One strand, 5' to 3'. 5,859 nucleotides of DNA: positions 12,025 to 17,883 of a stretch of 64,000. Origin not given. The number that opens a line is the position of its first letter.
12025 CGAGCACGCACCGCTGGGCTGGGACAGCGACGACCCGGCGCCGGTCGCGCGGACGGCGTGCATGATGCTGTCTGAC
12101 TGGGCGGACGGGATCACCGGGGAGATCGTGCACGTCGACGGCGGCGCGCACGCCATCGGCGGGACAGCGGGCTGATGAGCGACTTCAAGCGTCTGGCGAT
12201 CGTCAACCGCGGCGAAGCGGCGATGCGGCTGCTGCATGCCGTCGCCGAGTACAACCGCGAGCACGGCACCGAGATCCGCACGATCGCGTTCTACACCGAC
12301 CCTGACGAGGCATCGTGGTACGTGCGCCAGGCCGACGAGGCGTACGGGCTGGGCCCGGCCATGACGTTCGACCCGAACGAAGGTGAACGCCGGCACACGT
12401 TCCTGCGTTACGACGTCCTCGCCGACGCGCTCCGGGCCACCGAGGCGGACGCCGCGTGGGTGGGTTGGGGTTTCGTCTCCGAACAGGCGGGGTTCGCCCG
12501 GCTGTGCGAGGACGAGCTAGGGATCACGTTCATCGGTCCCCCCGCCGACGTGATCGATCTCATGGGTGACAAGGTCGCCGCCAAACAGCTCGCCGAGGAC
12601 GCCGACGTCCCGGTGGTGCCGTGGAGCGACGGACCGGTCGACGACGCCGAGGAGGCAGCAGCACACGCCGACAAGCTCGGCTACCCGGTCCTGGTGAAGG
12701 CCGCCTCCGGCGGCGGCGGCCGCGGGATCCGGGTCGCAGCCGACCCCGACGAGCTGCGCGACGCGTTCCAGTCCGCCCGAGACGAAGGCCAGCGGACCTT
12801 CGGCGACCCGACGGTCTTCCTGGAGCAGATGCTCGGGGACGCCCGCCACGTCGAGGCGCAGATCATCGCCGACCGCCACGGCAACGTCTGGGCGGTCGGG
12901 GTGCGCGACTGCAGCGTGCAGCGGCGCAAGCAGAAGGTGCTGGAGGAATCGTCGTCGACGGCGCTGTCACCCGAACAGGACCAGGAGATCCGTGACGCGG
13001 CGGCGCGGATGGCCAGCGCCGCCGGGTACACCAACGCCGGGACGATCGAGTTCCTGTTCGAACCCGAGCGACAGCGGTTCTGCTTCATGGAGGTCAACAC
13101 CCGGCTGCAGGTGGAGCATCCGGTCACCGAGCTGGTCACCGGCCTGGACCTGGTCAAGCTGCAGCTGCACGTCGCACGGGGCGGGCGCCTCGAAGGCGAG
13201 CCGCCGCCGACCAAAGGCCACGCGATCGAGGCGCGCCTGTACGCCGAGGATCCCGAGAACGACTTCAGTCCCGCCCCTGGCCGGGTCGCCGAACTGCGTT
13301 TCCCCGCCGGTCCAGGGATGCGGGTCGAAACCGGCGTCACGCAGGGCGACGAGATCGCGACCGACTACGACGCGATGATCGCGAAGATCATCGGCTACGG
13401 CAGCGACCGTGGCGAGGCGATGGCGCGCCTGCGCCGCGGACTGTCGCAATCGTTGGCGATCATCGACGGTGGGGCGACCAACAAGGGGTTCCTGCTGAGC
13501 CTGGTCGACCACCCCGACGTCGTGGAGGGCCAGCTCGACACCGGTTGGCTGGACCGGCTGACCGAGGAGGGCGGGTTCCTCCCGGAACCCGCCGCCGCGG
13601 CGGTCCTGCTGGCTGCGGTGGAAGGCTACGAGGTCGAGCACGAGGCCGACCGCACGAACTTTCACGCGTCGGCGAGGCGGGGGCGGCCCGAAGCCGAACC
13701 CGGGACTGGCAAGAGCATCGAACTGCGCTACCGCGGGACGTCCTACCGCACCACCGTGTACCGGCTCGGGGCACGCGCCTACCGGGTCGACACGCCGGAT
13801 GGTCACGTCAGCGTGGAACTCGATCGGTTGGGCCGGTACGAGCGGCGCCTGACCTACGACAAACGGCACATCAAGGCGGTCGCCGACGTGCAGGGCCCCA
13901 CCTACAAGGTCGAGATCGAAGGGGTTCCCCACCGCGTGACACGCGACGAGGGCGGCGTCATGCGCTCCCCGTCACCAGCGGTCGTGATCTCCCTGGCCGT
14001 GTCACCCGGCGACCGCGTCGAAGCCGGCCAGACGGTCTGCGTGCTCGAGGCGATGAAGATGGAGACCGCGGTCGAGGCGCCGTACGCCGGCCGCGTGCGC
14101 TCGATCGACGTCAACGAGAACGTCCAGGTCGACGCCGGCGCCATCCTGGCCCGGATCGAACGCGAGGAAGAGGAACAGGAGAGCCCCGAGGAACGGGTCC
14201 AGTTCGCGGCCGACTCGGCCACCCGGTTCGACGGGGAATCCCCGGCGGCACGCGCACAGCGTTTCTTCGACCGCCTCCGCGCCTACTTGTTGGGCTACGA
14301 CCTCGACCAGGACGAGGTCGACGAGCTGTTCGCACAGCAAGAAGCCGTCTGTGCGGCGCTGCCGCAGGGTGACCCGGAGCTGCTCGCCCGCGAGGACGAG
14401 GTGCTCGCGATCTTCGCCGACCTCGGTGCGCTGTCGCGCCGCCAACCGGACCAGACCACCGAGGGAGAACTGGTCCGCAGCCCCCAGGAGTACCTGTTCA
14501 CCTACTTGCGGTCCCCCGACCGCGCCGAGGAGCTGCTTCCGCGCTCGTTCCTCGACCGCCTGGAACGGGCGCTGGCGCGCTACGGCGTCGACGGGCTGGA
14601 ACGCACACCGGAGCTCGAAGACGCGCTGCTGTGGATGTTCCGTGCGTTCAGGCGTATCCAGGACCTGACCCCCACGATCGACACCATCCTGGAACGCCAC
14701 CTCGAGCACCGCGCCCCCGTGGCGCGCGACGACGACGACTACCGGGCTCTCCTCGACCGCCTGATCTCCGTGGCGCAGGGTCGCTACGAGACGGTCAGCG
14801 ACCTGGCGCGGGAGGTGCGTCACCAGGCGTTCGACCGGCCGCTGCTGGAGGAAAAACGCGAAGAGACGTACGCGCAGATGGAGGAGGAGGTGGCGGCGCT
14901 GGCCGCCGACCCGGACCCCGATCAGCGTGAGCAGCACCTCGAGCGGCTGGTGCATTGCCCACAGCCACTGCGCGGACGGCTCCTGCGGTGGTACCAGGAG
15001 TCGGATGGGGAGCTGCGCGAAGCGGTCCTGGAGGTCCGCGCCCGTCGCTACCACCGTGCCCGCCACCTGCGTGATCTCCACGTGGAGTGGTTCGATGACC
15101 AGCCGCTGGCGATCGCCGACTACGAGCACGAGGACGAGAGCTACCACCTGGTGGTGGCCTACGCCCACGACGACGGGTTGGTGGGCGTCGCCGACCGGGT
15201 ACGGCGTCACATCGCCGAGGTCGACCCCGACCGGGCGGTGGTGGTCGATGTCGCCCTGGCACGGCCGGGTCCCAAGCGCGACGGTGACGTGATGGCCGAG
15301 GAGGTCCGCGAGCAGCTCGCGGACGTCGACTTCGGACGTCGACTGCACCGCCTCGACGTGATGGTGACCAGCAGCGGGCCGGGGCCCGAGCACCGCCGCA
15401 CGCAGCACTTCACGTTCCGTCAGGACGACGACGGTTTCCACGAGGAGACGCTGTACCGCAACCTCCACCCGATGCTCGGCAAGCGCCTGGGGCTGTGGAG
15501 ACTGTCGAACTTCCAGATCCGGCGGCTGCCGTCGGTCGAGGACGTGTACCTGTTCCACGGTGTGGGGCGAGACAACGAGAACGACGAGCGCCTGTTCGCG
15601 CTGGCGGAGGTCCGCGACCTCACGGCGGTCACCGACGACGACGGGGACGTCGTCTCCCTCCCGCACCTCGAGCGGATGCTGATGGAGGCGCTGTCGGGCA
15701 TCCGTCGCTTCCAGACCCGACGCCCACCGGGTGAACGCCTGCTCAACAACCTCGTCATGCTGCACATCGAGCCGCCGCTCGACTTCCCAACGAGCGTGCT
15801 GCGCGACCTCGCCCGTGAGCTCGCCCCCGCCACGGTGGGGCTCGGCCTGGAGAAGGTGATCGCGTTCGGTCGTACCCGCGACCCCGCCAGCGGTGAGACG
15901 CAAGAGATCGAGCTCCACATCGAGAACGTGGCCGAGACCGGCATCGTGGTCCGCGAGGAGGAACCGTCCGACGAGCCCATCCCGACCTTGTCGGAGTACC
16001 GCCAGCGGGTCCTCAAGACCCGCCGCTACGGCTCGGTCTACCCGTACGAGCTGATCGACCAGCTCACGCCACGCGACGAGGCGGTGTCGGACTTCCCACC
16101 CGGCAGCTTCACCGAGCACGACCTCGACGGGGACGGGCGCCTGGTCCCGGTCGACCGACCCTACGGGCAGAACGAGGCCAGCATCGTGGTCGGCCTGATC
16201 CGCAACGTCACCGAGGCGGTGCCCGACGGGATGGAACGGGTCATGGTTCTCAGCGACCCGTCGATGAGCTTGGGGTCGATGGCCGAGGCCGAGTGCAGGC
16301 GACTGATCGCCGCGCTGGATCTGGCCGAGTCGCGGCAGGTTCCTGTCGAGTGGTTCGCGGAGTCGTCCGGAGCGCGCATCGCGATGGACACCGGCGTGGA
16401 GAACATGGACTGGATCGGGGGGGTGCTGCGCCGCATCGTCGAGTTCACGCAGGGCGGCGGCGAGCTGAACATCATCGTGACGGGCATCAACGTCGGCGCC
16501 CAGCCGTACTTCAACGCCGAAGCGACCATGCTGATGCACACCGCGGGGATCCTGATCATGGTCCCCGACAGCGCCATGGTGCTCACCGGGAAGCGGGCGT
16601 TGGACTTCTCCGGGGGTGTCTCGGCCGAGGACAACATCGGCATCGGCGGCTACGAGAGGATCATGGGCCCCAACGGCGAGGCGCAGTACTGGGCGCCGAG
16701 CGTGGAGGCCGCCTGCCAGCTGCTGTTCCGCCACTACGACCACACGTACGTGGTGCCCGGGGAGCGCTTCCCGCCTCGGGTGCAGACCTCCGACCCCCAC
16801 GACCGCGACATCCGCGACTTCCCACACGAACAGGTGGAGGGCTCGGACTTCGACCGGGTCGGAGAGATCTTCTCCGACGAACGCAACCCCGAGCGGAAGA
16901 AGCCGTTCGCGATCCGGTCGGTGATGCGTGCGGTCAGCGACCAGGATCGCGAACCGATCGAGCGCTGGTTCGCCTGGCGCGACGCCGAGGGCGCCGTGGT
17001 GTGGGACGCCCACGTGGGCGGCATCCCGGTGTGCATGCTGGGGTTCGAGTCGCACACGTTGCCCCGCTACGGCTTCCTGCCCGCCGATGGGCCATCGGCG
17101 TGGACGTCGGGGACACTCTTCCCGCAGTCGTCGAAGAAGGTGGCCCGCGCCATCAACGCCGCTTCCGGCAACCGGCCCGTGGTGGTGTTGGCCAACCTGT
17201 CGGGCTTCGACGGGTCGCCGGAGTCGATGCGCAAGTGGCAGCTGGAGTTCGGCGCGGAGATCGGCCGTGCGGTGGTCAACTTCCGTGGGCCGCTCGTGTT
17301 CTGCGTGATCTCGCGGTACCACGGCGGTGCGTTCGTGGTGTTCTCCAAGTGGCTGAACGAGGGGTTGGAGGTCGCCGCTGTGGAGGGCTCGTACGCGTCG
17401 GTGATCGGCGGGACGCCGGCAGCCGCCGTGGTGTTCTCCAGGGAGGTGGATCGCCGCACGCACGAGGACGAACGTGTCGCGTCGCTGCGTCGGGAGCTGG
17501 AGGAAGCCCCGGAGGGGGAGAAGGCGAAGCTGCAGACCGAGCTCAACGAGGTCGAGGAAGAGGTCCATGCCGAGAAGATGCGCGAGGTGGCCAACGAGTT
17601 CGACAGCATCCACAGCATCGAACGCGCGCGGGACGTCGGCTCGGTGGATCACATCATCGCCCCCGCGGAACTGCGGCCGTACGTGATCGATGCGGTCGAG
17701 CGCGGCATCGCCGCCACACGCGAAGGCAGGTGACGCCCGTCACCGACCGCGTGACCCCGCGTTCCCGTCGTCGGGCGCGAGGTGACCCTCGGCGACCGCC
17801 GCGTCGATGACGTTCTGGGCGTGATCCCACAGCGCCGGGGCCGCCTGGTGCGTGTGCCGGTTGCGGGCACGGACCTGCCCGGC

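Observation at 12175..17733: Eukaryote-like single-chain carboxylase (BC-BCCP-central region-CT, 1852 aa) as the last gene of a FAS-II operon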

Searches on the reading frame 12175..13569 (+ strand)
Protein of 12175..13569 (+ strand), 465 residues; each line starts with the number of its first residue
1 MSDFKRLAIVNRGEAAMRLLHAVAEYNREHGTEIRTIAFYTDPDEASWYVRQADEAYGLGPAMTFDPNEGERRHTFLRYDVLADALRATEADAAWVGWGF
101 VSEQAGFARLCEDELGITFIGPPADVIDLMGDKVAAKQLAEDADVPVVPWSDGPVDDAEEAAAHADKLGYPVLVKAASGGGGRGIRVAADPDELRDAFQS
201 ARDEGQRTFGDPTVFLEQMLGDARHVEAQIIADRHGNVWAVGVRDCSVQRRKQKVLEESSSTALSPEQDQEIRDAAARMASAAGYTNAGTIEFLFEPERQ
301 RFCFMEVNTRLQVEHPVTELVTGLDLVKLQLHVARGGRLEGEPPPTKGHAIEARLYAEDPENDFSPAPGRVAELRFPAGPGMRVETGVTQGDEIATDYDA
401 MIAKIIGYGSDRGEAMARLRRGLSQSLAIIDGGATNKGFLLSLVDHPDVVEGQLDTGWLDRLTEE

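Call 52: search_solved_structures(query=window:12175-13569:+, max_evalue=1e-30)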
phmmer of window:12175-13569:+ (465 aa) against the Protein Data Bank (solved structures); distinct sequences matched with E-value up to 1e-30: 76 (the best 60 are shown).
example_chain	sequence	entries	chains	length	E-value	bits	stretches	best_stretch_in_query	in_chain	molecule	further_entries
3u9s_A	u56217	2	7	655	8.3e-112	377.8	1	4-461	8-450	Methylcrotonyl-CoA carboxylase, alpha-subunit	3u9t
8hz4_A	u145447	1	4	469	1.3e-106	360.7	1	4-460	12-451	Biotin carboxylase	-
8hz5_A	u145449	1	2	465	3.8e-105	355.8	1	5-462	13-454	Biotin carboxylase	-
8j4z_E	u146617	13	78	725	5.5e-105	355.3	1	6-459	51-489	Methylcrotonoyl-CoA carboxylase subunit alpha, mitochondrial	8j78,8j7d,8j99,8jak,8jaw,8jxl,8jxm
9eb7_A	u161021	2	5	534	1.7e-104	353.7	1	3-464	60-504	Biotin carboxylase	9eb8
9yx0_D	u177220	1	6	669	6.5e-104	351.7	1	4-462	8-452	biotin carboxylase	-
9tps_G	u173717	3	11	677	1.6e-103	350.5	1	4-461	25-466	Biotin carboxylase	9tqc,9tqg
9wkr_A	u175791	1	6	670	6.4e-102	345.2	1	4-460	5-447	Propionyl-CoA carboxylase alpha chain, mitochondrial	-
8zuy_A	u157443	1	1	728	8e-102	344.8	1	4-460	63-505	Propionyl-CoA carboxylase alpha chain, mitochondrial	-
7ybu_A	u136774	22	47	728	8.1e-102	344.8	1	4-460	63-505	Propionyl-CoA carboxylase alpha chain, mitochondrial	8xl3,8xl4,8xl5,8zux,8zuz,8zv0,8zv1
2c00_A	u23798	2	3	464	1.3e-101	344.1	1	5-459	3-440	BIOTIN CARBOXYLASE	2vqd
2vpq_A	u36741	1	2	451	2.4e-100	340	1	5-461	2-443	ACETYL-COA CARBOXYLASE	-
6ybp_G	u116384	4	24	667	7.1e-100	338.4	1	4-460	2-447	Propionyl-CoA carboxylase alpha subunit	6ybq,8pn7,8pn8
3n6r_A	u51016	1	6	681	1.8e-99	337.1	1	4-459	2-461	Propionyl-CoA carboxylase, alpha subunit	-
1ulz_A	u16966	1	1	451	4.1e-98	332.6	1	6-461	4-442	pyruvate carboxylase n-terminal domain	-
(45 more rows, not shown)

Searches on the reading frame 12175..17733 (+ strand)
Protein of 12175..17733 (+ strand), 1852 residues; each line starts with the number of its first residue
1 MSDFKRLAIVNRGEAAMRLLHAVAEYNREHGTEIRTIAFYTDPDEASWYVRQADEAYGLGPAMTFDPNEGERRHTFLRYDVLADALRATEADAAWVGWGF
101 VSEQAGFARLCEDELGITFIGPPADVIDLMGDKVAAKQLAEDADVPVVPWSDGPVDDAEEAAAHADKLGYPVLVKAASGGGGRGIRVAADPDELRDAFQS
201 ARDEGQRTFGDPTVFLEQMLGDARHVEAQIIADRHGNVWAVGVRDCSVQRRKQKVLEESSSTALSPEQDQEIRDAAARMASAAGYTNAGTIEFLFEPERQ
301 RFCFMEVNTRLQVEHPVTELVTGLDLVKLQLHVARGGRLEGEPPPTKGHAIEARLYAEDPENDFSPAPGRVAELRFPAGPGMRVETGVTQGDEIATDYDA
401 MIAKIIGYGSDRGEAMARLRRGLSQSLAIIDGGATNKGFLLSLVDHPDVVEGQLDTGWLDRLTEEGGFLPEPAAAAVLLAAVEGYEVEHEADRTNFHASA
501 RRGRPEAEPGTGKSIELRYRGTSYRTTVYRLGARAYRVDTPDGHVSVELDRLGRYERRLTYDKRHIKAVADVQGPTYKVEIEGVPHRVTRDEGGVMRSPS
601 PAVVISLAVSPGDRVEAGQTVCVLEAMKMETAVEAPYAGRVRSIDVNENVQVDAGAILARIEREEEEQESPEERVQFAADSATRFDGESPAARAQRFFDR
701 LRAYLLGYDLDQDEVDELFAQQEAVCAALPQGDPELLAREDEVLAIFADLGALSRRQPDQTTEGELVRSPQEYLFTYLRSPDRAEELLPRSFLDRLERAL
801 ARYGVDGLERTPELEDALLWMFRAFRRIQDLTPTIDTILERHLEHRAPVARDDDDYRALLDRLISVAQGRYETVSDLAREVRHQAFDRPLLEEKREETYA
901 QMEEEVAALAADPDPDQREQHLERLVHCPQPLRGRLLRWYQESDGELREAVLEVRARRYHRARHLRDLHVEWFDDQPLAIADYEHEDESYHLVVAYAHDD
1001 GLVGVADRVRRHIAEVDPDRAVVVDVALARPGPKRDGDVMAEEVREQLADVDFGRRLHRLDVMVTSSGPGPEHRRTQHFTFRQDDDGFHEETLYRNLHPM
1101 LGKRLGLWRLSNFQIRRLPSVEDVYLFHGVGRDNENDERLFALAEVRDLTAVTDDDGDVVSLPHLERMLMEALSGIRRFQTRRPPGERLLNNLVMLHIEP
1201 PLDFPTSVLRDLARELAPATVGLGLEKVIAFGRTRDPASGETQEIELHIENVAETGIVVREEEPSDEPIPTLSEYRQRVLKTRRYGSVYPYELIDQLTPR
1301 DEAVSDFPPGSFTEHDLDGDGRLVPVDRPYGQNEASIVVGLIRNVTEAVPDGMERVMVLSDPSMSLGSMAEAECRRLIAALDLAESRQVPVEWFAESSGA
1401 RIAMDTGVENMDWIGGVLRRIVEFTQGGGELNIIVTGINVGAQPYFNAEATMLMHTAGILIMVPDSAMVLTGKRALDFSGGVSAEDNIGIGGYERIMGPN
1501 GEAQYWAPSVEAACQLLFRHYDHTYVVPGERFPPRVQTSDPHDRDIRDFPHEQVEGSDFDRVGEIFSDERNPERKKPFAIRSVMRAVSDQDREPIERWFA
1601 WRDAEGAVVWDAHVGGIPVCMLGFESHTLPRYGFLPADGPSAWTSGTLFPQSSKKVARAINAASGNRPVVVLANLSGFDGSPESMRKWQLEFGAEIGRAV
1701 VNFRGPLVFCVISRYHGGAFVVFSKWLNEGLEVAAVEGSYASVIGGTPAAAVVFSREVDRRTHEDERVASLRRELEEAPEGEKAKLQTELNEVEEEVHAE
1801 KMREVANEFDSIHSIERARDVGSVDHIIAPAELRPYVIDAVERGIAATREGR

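Call 6: search_protein_families(library=pfam, proteins=[window:12175-17733:+], max_evalue=1)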
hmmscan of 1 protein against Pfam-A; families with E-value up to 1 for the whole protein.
window:12175-17733:+ (1852 aa): 16 families
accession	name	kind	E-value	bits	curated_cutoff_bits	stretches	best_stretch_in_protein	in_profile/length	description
PF02786.22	CPSase_L_D2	-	1.1e-68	231.4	19.8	1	132-340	1-209/211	Carbamoyl-phosphate synthase L chain, ATP binding domain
PF02785.25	Biotin_carb_C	-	3.2e-32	111.3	32.4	1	352-460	1-107/108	Biotin carboxylase C-terminal domain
PF01039.27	Carboxyl_trans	-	1.6e-31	109.9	22.3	1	1351-1840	55-474/493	Carboxyl transferase domain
PF00289.28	Biotin_carb_N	-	4.4e-26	92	25.5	1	4-127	2-110/110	Biotin carboxylase, N-terminal domain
PF08326.17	ACC_central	-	4.3e-20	72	23.2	2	1040-1173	480-613/726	Acetyl-CoA carboxylase, central region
PF00364.28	Biotin_lipoyl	-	1.6e-17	63.5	22.1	1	596-661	3-73/73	Biotin-requiring enzyme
PF07478.18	Dala_Dala_lig_C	-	2.2e-09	37.5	24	1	140-309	2-174/204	D-ala D-ala ligase C-terminus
PF02222.28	ATP-grasp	-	7.4e-07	29.4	27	1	139-310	2-162/179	ATP-grasp domain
PF13375.12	RnfC_N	-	0.0015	18.9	25.6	1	607-649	44-85/101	RnfC Barrel sandwich hybrid domain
PF13437.12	HlyD_3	-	0.002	19.3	22.2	1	633-664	2-33/106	HlyD family secretion protein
PF13549.11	ATP-grasp_5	-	0.0068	16.2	27.6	1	133-178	12-55/221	ATP-grasp domain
PF13533.13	Biotin_lipoyl_2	-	0.013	15.8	29.8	0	633-662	3-32/32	Biotin-lipoyl like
PF01071.24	GARS_A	-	0.02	15.2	27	1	132-220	2-89/194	Phosphoribosylglycinamide synthetase, ATP-grasp (A) domain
PF01597.25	GCV_H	-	0.1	12.9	22.2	1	610-656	40-84/122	Glycine cleavage H-protein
PF20003.4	fvmX5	-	0.15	12.4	24.2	1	1764-1823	121-180/187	FtsH ternary system domain X5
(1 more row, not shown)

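Call 7: search_protein_families(library=ncbifam, proteins=[window:12175-17733:+], max_evalue=0.01)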
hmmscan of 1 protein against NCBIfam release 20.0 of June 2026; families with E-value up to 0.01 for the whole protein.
window:12175-17733:+ (1852 aa): 60 families (the best 25 are shown)
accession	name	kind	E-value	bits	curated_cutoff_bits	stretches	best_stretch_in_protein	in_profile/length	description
NF009554.0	PRK12999.1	equivalog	1e-150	503.8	965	2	3-463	4-456/1147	pyruvate carboxylase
NF006367.0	PRK08591.1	subfamily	2.1e-142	475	597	1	4-463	2-445/451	acetyl-CoA carboxylase biotin carboxylase subunit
TIGR02712.1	urea_carbox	equivalog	2.5e-142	475.9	1303.85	2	4-464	1-444/1201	urea carboxylase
NF006406.0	PRK08654.1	equivalog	1.2e-135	452.9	739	1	4-461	2-442/499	acetyl-CoA carboxylase biotin carboxylase subunit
TIGR01235.1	pyruv_carbox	equivalog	1.5e-135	453.2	1114.45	2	9-462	4-451/1143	pyruvate carboxylase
TIGR00514.1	accC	equivalog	2.8e-131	438.5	626.5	1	4-464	2-446/449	acetyl-CoA carboxylase biotin carboxylase subunit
NF004085.0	PRK05586.1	equivalog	2.6e-129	432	723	1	4-461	2-443/448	acetyl-CoA carboxylase biotin carboxylase subunit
NF009471.0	PRK12833.1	equivalog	8.7e-128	426.8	686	1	4-462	5-447/467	acetyl-CoA carboxylase biotin carboxylase subunit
NF005525.0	PRK07178.1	equivalog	7.5e-118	394.1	768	1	4-464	2-444/471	acetyl-CoA carboxylase biotin carboxylase subunit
NF006286.0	PRK08462.1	equivalog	1.6e-116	389.8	740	1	3-461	3-443/445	acetyl-CoA carboxylase biotin carboxylase subunit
NF006287.0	PRK08463.1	equivalog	4.5e-102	342.3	775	1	4-461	2-443/479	acetyl-CoA carboxylase subunit A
NF006761.0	PRK09282.1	domain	4.4e-14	51.9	402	1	579-662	510-590/591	pyruvate carboxylase subunit B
NF005117.0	PRK06549.1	equivalog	3.2e-13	50.4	159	1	574-661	43-129/130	acetyl-CoA carboxylase biotin carboxyl carrier protein subunit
TIGR01205.1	D_ala_D_alaTIGR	subfamily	4.1e-13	49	245.65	1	115-309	89-285/318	D-alanine--D-alanine ligase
NF004173.0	PRK05641.1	equivalog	3e-12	47.3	199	1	521-659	10-150/153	putative acetyl-CoA carboxylase biotin carboxyl carrier protein subunit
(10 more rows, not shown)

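Call 11: search_solved_structures(query=window:12175-17733:+, max_evalue=1e-10)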
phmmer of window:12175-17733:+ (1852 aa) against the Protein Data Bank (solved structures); distinct sequences matched with E-value up to 1e-10: 98 (the best 60 are shown).
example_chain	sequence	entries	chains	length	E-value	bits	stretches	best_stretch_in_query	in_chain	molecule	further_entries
3u9s_A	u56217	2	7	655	3.1e-122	412.8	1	4-663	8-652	Methylcrotonyl-CoA carboxylase, alpha-subunit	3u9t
9wkr_A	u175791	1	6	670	4.9e-115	389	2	4-466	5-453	Propionyl-CoA carboxylase alpha chain, mitochondrial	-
7ybu_A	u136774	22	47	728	6.9e-115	388.5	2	4-466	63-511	Propionyl-CoA carboxylase alpha chain, mitochondrial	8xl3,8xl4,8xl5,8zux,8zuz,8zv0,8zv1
8zuy_A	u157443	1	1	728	8.8e-114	384.8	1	4-466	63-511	Propionyl-CoA carboxylase alpha chain, mitochondrial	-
8j4z_E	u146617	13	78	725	7.4e-112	378.4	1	6-503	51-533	Methylcrotonoyl-CoA carboxylase subunit alpha, mitochondrial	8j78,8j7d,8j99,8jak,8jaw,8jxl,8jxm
9tps_G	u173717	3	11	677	7.9e-112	378.3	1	4-482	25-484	Biotin carboxylase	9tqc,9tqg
9yx0_D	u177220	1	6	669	4.9e-109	369.1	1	4-481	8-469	biotin carboxylase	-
6ybp_G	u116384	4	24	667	1.7e-105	357.3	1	4-490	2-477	Propionyl-CoA carboxylase alpha subunit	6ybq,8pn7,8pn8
8hz4_A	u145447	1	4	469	2.1e-105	357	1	4-462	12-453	Biotin carboxylase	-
9eb7_A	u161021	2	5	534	4e-104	352.8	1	3-474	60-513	Biotin carboxylase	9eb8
8hz5_A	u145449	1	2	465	5.6e-104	352.3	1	5-463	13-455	Biotin carboxylase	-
3n6r_A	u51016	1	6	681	6.8e-104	352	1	4-512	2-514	Propionyl-CoA carboxylase, alpha subunit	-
4hnt_A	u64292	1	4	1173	2.4e-103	350.2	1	2-464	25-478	Pyruvate carboxylase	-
3hbl_A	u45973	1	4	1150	5.9e-103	348.9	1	2-464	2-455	Pyruvate carboxylase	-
3hb9_A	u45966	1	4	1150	5.9e-103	348.9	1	2-464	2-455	Pyruvate carboxylase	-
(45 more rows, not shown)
